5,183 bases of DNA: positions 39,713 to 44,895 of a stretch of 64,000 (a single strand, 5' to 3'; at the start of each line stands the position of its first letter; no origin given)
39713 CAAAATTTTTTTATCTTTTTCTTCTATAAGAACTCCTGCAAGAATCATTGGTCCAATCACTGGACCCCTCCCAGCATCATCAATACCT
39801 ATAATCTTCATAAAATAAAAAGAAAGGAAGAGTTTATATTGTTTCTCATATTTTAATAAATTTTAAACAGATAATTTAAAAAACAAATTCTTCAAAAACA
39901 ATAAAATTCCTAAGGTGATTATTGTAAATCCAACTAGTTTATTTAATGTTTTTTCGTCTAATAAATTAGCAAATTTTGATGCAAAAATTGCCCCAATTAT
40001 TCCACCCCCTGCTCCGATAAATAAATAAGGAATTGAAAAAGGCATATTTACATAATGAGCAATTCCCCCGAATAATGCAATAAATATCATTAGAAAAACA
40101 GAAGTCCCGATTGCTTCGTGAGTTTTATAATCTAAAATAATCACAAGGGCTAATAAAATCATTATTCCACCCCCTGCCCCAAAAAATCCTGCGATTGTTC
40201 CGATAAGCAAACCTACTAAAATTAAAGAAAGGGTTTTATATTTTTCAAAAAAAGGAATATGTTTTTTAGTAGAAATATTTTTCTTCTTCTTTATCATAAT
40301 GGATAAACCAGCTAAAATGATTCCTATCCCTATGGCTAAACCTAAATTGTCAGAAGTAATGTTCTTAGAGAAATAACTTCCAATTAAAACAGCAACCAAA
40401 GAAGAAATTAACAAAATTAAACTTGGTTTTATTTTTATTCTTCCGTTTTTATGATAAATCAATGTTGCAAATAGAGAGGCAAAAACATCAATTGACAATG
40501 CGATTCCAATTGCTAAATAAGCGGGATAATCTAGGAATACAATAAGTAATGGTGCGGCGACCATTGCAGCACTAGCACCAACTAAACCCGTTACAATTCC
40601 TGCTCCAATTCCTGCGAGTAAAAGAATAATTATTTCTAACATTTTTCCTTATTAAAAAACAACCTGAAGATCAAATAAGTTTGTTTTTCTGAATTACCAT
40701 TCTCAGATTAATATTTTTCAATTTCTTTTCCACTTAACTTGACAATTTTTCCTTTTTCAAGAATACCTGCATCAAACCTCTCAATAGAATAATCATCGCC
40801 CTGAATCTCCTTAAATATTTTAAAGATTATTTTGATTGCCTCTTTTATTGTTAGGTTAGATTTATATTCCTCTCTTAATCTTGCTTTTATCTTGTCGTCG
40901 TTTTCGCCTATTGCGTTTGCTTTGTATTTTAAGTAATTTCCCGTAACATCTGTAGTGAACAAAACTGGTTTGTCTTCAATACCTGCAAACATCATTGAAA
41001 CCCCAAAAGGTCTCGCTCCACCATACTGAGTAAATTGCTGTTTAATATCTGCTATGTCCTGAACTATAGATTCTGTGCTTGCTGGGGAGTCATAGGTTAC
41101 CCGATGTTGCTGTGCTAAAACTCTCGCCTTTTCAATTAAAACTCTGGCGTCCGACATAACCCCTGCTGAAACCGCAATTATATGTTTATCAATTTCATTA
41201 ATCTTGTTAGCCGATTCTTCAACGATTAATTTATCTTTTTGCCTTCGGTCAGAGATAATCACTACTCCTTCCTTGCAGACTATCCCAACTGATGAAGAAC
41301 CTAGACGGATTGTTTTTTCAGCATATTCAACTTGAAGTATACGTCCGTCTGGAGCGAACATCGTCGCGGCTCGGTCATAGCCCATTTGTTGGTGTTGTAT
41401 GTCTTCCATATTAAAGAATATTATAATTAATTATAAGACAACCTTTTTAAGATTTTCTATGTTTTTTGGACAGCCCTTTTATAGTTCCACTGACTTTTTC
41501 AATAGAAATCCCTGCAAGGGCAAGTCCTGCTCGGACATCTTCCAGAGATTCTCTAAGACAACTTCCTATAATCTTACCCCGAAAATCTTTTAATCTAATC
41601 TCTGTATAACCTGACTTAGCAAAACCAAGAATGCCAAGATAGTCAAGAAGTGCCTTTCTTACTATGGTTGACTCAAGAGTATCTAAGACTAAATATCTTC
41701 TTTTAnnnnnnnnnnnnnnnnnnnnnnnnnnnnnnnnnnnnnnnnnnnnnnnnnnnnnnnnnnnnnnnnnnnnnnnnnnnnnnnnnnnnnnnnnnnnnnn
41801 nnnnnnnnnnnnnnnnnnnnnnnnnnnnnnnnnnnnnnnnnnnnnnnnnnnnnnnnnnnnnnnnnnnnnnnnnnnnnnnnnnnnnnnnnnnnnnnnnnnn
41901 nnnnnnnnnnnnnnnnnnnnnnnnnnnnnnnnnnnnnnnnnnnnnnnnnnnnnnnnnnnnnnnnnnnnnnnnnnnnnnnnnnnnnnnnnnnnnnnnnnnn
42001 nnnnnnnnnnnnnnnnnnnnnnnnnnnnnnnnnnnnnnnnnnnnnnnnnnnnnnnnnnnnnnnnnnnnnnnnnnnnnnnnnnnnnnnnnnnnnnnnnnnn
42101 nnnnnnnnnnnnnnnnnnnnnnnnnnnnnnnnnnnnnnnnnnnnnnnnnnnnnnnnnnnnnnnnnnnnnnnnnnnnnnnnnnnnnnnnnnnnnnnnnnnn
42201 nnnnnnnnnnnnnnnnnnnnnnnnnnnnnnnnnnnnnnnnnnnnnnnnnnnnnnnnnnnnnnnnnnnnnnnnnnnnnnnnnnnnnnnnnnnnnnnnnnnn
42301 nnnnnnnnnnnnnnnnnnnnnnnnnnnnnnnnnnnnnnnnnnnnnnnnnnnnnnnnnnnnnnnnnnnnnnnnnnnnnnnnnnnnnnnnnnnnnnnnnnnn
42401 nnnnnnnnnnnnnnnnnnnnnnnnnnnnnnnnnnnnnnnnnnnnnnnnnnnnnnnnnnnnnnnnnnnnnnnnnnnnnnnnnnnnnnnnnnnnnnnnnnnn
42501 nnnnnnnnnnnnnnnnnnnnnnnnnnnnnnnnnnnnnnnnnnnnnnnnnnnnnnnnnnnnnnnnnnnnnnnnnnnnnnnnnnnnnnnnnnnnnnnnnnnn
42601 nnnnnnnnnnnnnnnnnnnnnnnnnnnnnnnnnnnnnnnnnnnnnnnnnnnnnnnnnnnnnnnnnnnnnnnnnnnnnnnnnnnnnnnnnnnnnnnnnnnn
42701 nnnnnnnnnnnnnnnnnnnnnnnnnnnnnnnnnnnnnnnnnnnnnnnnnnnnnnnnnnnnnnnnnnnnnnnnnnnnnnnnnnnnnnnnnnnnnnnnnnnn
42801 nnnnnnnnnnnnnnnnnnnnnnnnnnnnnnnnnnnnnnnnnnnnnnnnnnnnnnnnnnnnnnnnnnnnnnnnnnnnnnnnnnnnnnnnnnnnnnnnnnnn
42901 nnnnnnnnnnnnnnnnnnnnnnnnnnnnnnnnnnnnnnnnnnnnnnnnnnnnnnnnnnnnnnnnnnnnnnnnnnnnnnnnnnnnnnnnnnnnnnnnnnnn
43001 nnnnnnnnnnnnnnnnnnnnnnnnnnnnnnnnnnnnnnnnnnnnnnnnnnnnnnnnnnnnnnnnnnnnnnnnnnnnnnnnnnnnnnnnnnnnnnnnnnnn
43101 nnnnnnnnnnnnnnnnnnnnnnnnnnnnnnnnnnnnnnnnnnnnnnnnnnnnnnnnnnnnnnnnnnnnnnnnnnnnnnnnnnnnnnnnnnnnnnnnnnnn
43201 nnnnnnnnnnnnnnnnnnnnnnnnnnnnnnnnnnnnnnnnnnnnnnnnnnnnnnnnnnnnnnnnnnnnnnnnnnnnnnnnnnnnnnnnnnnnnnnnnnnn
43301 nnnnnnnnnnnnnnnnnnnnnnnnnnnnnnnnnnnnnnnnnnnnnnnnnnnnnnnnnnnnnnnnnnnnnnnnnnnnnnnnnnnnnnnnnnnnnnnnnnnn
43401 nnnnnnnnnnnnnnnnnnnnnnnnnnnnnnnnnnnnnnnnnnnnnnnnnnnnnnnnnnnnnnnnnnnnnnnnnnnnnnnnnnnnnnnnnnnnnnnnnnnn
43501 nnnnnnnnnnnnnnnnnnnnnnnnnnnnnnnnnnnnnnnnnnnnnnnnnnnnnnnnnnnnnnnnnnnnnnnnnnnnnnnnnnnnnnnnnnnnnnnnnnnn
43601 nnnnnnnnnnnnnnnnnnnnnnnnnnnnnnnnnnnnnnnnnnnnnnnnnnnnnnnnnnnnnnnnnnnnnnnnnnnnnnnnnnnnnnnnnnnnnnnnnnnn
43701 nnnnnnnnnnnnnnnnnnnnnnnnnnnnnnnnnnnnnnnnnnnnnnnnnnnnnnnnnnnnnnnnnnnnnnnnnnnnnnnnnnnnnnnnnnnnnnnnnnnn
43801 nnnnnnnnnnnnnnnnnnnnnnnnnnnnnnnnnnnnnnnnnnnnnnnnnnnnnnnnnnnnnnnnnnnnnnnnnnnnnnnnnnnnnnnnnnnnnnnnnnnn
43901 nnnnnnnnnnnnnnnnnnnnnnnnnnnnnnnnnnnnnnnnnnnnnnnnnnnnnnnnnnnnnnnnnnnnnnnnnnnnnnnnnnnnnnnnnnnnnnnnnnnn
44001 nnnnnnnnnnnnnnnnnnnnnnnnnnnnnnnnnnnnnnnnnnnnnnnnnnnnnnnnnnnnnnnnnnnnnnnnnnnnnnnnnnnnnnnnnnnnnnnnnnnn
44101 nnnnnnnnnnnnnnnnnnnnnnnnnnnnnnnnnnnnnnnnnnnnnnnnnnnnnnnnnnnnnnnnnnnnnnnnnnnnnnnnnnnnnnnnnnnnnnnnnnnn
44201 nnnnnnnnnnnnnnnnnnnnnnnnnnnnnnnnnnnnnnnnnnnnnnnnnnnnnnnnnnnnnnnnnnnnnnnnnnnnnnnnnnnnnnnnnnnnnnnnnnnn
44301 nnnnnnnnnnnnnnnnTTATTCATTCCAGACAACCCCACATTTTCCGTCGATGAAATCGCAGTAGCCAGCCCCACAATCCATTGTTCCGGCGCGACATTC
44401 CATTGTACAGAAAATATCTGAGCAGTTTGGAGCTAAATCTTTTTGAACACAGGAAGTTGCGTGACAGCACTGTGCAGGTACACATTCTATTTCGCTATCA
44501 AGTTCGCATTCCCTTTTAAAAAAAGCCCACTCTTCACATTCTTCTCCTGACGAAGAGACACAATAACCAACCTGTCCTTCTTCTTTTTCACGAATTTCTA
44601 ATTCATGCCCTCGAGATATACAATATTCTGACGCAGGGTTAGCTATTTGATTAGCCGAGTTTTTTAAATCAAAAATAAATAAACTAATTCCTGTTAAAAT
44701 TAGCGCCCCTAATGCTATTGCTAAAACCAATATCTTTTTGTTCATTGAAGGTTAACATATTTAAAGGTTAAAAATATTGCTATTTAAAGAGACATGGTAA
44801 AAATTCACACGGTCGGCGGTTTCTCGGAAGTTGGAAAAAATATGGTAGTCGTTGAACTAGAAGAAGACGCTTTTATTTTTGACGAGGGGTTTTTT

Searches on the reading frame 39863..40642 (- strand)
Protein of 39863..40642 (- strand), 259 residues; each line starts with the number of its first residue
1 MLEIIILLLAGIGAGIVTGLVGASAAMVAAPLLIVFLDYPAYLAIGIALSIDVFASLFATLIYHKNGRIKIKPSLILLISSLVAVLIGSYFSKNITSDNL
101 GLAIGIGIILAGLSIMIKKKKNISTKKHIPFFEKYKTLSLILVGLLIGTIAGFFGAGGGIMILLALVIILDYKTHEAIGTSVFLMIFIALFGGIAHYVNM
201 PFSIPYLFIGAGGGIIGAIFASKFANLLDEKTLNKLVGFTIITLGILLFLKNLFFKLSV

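Call 86: search_protein_families(library=pfam, proteins=[window:39863-40642:-], max_evalue=0.001)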
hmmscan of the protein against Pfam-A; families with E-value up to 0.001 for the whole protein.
window:39863-40642:- (259 aa): 1 family
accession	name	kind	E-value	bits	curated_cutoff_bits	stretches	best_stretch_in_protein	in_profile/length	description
PF01925.25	TauE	-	2.2e-40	139.3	32.6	1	7-247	1-236/237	Sulfite exporter TauE/SafE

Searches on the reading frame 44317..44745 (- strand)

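Call 86: search_protein_families(library=pfam, proteins=[window:44317-44745:-], max_evalue=0.001)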
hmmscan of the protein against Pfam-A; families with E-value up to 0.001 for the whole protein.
window:44317-44745:- (142 aa): 1 family
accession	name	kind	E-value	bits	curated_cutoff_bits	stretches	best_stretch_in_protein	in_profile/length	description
PF03891.20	DUF333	-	2.1e-17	63.6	25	1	34-78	2-46/47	Domain of unknown function (DUF333)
